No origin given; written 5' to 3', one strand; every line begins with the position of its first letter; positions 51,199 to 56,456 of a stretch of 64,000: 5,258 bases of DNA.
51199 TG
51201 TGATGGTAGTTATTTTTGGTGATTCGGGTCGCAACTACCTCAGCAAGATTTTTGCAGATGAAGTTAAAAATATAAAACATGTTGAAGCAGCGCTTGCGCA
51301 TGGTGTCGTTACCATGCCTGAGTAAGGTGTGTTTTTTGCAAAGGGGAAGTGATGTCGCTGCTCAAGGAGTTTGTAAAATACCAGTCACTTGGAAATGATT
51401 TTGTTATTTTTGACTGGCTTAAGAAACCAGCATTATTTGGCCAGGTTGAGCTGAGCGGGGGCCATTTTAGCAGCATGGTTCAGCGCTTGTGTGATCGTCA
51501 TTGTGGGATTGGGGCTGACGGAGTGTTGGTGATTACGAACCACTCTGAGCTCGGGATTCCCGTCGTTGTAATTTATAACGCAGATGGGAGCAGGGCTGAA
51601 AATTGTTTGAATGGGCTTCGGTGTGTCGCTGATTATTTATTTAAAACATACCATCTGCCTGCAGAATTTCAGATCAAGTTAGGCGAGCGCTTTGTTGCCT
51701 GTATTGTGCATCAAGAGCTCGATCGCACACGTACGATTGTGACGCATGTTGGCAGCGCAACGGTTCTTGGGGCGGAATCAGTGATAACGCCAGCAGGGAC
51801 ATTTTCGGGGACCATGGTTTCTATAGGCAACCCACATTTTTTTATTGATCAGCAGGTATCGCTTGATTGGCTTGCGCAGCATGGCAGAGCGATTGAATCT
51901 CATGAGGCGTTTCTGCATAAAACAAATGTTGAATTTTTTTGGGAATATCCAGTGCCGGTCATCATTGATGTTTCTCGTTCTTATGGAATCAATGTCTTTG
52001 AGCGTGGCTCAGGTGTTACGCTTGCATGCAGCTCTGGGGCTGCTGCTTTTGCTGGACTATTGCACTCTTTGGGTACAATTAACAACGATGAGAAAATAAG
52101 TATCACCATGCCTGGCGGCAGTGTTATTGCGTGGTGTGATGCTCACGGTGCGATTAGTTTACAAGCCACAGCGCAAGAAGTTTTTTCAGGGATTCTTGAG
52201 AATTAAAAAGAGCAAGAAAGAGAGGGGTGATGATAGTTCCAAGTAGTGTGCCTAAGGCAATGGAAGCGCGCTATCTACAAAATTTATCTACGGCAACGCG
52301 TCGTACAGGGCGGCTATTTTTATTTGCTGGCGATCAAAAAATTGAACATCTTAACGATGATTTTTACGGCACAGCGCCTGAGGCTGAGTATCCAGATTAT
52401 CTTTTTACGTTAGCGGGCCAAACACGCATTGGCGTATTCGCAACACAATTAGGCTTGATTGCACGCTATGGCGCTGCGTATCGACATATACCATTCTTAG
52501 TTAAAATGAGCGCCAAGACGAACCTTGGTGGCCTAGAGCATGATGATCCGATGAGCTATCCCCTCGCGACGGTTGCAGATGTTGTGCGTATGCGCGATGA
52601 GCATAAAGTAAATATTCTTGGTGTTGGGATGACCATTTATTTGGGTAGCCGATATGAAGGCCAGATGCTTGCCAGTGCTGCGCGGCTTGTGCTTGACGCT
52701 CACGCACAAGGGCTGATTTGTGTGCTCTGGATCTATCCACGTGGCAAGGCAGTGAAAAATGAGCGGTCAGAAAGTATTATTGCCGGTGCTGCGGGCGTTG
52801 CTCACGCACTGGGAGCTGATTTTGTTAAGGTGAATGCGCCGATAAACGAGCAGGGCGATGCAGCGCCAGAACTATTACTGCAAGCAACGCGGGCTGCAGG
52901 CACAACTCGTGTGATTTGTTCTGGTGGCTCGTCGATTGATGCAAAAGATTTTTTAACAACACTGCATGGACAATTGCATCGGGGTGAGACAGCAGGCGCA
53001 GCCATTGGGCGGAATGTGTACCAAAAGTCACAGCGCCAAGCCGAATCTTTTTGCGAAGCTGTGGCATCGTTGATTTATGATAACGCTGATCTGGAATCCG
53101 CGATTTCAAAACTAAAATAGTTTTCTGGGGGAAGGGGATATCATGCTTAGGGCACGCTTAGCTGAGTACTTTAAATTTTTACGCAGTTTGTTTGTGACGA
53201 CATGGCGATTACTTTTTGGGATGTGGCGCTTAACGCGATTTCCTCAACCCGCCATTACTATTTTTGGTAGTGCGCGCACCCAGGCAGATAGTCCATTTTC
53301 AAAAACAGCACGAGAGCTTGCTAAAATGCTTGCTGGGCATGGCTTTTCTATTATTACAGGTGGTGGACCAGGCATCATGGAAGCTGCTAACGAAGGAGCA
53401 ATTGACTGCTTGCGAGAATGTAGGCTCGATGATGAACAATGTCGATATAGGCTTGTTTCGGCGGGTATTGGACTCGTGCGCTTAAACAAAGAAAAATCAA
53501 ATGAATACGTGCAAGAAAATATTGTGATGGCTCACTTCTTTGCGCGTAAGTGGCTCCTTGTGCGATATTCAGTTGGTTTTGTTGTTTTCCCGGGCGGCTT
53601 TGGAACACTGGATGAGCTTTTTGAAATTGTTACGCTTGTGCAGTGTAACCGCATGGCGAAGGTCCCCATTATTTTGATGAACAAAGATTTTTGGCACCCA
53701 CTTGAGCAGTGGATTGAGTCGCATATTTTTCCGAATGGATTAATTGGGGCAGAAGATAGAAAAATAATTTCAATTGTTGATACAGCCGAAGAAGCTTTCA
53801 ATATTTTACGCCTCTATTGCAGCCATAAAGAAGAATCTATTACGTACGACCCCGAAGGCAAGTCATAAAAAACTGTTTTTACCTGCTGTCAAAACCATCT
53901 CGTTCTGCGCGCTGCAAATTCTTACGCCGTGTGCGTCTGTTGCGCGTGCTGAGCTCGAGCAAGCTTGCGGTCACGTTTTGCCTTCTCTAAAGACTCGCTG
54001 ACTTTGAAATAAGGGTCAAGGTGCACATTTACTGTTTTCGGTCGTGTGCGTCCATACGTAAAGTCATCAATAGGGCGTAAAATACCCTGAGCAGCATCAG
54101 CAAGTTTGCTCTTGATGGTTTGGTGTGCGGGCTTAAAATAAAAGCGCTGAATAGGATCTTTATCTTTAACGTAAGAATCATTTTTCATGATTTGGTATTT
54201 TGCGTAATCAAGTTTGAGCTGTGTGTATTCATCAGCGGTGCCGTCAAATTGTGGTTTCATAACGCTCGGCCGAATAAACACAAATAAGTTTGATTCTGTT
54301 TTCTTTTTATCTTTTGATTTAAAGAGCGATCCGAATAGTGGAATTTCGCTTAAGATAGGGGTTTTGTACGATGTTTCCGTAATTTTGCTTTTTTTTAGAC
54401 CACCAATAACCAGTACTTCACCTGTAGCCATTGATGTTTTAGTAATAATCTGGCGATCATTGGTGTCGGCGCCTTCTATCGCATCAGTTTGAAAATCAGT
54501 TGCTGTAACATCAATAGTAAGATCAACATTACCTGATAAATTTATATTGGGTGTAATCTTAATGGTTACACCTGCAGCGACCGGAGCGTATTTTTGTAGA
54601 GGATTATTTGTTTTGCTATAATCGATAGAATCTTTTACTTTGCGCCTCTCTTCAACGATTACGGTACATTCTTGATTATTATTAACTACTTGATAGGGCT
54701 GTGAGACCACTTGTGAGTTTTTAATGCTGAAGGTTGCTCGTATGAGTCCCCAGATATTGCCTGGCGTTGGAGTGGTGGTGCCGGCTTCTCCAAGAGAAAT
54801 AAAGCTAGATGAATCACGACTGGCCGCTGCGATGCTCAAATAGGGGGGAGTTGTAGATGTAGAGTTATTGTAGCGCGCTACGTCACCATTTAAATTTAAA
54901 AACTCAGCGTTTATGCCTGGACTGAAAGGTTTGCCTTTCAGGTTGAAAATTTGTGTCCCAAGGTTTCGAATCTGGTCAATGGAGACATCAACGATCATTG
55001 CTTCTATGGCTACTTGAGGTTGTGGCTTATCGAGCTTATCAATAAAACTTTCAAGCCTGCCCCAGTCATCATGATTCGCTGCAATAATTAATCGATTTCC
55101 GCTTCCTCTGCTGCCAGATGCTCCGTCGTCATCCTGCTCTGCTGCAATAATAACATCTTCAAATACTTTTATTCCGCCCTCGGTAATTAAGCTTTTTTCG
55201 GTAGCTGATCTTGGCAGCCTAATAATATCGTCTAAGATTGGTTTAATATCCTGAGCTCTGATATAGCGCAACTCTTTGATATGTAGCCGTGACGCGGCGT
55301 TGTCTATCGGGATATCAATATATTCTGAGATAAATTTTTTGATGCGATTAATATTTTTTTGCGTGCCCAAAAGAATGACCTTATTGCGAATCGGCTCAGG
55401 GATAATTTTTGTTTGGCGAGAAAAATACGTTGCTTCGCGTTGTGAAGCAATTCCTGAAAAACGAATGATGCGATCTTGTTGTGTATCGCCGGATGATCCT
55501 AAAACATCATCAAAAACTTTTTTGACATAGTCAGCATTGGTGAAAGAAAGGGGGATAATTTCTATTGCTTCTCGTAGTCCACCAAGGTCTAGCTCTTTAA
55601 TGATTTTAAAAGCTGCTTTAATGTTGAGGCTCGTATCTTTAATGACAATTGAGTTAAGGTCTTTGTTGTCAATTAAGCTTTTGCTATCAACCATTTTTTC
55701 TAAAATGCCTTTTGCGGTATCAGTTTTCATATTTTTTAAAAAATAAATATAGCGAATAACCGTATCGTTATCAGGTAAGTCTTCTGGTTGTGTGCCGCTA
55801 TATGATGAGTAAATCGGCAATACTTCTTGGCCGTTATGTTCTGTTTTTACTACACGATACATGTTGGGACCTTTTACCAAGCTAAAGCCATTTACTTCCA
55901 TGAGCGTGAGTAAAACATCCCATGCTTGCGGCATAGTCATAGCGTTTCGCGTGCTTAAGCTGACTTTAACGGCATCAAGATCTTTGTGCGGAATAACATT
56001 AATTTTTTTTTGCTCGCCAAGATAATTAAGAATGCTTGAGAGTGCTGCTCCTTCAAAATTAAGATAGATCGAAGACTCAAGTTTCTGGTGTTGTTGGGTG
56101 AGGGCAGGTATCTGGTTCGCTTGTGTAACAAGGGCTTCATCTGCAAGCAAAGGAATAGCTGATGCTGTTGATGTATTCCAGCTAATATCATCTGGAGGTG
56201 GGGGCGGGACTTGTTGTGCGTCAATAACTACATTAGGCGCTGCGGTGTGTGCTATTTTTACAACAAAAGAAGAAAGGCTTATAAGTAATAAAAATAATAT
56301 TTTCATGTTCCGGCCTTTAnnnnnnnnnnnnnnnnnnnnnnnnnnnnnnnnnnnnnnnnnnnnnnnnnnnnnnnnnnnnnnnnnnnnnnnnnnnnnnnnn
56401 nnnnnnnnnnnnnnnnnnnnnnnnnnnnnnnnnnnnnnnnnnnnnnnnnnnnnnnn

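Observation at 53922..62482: Dual-secretin T2SS-like envelope module (GspC - secretin A - PilMN/GspL-like - PilO/GspM-like - secretin B) without ATPase, platform or pseudopilin genes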

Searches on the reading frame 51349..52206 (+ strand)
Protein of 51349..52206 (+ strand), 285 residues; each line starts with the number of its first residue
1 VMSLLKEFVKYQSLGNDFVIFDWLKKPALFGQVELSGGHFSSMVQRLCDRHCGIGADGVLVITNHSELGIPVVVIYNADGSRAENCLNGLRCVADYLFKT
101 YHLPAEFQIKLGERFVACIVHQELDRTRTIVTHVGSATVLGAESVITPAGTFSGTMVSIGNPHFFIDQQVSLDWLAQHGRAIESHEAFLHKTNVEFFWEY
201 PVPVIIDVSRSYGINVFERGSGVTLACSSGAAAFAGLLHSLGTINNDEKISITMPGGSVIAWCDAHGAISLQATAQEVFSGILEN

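Call 23: search_protein_families(library=pfam, proteins=[window:51349-52206:+], max_evalue=0.0001)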
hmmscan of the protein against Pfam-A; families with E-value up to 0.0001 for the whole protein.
window:51349-52206:+ (285 aa): 1 family
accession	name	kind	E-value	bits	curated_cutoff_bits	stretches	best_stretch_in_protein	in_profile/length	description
PF01678.24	DAP_epimerase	-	5.5e-29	101.1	34.7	2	156-267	2-109/121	Diaminopimelate epimerase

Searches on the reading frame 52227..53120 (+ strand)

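Call 23: search_protein_families(library=pfam, proteins=[window:52227-53120:+], max_evalue=0.0001)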
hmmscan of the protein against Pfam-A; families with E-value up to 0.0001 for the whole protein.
window:52227-53120:+ (297 aa): 1 family
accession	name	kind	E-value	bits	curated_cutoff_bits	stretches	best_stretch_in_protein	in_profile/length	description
PF01791.15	DeoC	-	1.1e-36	127.1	23.8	1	32-267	3-229/229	DeoC/LacD family aldolase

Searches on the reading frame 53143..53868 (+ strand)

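Call 3: search_protein_families(library=pfam, proteins=[window:53143-53868:+], max_evalue=0.01)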
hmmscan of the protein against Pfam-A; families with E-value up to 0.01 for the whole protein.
window:53143-53868:+ (241 aa): 2 families
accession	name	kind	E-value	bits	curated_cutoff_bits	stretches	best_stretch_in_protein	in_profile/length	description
PF03641.19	Lysine_decarbox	-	2.9e-31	108.8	27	1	79-220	1-129/131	Possible lysine decarboxylase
PF18306.6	LDcluster4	-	2.3e-12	47.2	26.3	1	37-86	3-51/151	SLOG cluster4 family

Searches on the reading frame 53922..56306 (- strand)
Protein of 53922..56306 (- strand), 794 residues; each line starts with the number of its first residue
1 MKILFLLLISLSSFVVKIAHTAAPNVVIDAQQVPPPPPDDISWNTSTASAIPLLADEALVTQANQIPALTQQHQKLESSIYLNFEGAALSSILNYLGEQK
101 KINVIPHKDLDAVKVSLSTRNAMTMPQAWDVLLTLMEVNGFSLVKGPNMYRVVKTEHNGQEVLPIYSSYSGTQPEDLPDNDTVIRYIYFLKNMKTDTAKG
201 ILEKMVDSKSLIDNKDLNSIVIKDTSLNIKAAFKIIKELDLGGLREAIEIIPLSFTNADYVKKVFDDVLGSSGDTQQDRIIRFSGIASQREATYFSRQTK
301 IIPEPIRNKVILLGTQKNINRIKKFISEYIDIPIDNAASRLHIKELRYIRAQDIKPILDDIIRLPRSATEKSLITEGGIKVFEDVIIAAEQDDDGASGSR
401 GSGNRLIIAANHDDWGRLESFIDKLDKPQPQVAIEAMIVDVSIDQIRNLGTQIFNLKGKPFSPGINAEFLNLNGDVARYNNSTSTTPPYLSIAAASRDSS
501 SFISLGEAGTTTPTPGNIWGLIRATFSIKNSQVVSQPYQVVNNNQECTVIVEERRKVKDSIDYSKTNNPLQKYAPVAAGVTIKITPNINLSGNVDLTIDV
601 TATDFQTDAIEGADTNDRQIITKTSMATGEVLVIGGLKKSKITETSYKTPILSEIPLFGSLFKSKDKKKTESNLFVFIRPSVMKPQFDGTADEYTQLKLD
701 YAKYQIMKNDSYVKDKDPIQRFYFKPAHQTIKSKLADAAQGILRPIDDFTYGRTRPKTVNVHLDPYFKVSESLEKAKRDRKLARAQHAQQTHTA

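Call 3: search_protein_families(library=pfam, proteins=[window:53922-56306:-], max_evalue=0.01)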
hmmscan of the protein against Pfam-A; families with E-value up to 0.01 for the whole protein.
window:53922-56306:- (794 aa): 3 families
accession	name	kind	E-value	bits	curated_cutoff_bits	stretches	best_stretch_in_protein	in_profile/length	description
PF00263.26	Secretin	-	5.3e-30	104.7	27.5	1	529-684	6-169/169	Bacterial type II and III secretion system protein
PF03958.22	Secretin_N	-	1.9e-13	50.8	28.2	2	249-328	2-62/69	Bacterial type II/III secretion system short domain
PF21305.2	type_II_gspD_N0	-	4.3e-06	26.9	27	1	82-152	1-71/71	GspD-like, N0 domain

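Call 6: search_protein_families(library=ncbifam, proteins=[window:53922-56306:-], max_evalue=0.1)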
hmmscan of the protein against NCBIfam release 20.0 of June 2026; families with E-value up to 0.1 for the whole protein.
window:53922-56306:- (794 aa): 8 families
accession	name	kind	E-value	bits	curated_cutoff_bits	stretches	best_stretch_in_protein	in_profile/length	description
TIGR02517.1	type_II_gspD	equivalog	4.1e-80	269.9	351.35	1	82-684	1-591/600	type II secretion system secretin GspD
TIGR02515.1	IV_pilus_PilQ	subfamily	1.8e-38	132.7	284.35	3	345-684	103-428/428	type IV pilus secretin PilQ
TIGR02516.1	type_III_yscC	equivalog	3.2e-24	85.3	238.45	1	309-684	114-462/463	type III secretion system outer membrane ring subunit SctC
TIGR02519.1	pilus_MshL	equivalog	1.8e-22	79.7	250.2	1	406-683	10-290/290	pilus (MSHA type) biogenesis protein MshL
NF010083.0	PRK13568.1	equivalog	1.5e-19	70.1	554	2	581-683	311-417/419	DNA uptake porin HofQ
NF042912.1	Amuc_1098_fam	equivalog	1.1e-13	50.2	750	1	617-685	730-798/805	Amuc_1098 family type IV pilus outer membrane protein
NF007851.2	PRK10560.1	exception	1.2e-13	50.7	598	2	583-683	305-409/412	DNA uptake porin HofQ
NF011873.0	PRK15346.1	equivalog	1.5e-12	47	524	1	563-676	367-486/499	EscC/YscC/HrcC family type III secretion system outer membrane ring protein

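Call 34: search_solved_structures(query=window:53922-56306:-, max_evalue=0.00001)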
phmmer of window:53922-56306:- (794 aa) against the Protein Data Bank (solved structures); distinct sequences matched with E-value up to 0.00001: 18.
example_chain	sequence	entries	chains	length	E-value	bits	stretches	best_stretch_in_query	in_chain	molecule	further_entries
5zdh_A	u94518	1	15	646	2.2e-35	125.5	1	78-707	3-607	Type II secretion system protein D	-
6i1y_A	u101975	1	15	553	1e-32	116.7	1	183-708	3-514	General secretion pathway protein GspD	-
5wq9_A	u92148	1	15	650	1.6e-31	112.7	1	82-705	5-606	Type II secretion system protein D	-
5wq8_A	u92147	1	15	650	2.5e-31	112.1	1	82-705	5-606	Type II secretion system protein D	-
5w68_A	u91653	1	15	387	2e-26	95.9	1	399-707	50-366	Putative type II secretion protein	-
6hcg_A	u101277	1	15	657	7.4e-25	90.7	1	83-694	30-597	Type II secretion system protein D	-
9k8v_A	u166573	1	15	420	2.7e-24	88.8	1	401-705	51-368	General secretion pathway protein D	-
5wq7_A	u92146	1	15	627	1.8e-21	79.5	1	83-686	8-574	Putative type II secretion system protein D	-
5wln_G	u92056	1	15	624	3.4e-20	75.2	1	388-685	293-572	Type II secretion system protein D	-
6i1x_A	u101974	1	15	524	8.8e-20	73.9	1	298-689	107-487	Type II secretion system protein D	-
6ve2_A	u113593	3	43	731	2.2e-14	56.1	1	380-686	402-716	Fimbrial assembly protein PilQ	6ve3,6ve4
9x0w_A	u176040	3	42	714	3.3e-14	55.5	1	380-686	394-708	Fimbrial assembly protein PilQ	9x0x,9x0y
9sh1_A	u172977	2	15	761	1.4e-13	53.4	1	404-683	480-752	Type IV pilus biogenesis and competence protein PilQ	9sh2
4av2_A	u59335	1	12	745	3.1e-13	52.2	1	404-684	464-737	TYPE IV PILUS BIOGENESIS AND COMPETENCE PROTEIN PILQ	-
6w6m_A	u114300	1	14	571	7.7e-13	50.9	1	403-683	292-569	Type IV pilus secretin PilQ family protein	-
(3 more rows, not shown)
